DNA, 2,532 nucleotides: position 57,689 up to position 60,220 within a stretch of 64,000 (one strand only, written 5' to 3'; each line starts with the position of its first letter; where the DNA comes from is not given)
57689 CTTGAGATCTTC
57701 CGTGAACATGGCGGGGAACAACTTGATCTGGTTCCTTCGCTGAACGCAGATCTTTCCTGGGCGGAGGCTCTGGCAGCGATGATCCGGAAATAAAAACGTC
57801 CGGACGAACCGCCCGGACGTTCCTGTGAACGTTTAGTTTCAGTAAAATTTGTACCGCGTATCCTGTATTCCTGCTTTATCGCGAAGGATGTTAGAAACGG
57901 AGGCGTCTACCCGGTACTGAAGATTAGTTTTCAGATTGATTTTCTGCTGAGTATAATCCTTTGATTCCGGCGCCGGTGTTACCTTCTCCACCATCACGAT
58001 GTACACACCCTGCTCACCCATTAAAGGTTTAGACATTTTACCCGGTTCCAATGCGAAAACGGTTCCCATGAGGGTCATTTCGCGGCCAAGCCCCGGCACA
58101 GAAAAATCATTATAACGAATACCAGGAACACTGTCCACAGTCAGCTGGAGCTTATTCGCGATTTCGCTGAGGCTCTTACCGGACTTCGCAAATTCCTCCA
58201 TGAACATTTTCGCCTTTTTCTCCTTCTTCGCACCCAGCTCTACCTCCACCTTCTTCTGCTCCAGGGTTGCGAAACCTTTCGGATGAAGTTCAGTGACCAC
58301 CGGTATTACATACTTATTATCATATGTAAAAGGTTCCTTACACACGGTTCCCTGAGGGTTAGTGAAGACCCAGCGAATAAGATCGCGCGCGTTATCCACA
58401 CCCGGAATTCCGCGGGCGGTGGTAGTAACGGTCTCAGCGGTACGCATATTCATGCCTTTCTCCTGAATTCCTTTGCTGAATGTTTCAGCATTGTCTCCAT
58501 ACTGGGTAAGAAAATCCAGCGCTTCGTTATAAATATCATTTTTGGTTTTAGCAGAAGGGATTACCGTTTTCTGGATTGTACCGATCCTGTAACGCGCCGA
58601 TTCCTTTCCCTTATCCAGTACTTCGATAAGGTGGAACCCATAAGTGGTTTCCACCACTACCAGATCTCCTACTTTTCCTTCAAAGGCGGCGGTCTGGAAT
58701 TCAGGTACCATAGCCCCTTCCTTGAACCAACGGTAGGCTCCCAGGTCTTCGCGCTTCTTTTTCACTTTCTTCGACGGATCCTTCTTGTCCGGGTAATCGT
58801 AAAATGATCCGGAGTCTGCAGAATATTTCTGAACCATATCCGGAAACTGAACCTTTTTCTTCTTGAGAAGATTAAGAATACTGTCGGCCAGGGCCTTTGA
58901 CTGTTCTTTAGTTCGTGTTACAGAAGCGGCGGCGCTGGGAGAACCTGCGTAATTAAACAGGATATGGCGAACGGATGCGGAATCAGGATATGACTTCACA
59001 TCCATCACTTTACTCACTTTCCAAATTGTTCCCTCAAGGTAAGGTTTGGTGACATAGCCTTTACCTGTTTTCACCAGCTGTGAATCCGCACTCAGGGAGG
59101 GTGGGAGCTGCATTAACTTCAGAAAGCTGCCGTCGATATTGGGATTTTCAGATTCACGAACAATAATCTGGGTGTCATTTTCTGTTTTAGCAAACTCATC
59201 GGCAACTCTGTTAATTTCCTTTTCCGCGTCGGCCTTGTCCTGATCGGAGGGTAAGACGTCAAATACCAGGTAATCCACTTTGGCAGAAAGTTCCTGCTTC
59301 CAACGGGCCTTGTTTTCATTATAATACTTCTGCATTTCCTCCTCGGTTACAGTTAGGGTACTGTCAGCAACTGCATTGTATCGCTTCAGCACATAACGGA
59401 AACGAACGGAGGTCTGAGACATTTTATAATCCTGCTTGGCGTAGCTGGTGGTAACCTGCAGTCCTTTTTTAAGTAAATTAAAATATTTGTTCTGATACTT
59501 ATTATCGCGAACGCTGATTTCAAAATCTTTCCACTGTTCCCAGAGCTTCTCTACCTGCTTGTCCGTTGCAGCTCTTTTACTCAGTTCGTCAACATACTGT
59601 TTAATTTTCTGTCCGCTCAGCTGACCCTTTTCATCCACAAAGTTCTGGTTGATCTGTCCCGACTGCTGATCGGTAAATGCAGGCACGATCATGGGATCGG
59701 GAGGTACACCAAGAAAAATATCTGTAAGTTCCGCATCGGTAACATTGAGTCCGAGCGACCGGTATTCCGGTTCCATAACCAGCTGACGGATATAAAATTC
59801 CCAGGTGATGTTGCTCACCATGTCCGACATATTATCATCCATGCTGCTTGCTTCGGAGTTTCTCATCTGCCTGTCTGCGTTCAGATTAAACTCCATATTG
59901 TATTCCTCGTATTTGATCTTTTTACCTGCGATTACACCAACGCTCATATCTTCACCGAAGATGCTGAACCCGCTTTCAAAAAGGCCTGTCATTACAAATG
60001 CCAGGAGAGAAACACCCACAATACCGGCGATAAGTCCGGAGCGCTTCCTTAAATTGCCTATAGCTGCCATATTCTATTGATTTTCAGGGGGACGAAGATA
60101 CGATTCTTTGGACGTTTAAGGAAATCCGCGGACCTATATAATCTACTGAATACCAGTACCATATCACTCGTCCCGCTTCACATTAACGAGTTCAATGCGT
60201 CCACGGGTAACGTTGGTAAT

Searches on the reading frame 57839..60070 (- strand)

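Call 55: search_protein_families(library=pfam, proteins=[window:57839-60070:-], max_evalue=0.001)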
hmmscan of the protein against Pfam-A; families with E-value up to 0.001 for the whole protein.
window:57839-60070:- (743 aa): 5 families
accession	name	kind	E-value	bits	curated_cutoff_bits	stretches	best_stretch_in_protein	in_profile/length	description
PF13623.11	SurA_N_2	-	7.4e-26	91.2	28.5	1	5-145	2-141/145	SurA-like N-terminal domain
PF13616.12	Rotamase_3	-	7.4e-25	88.2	22.5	1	351-487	2-115/116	PPIC-type PPIASE domain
PF13145.12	Rotamase_2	-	7e-18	66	27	1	241-358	1-108/121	PPIC-type PPIASE domain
PF00639.27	Rotamase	-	4.6e-17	63.2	21.7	1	369-484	1-95/97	PPIC-type PPIASE domain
PF13624.11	SurA_N_3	-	7.4e-08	32.8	27.2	1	7-121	5-119/162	SurA-like N-terminal domain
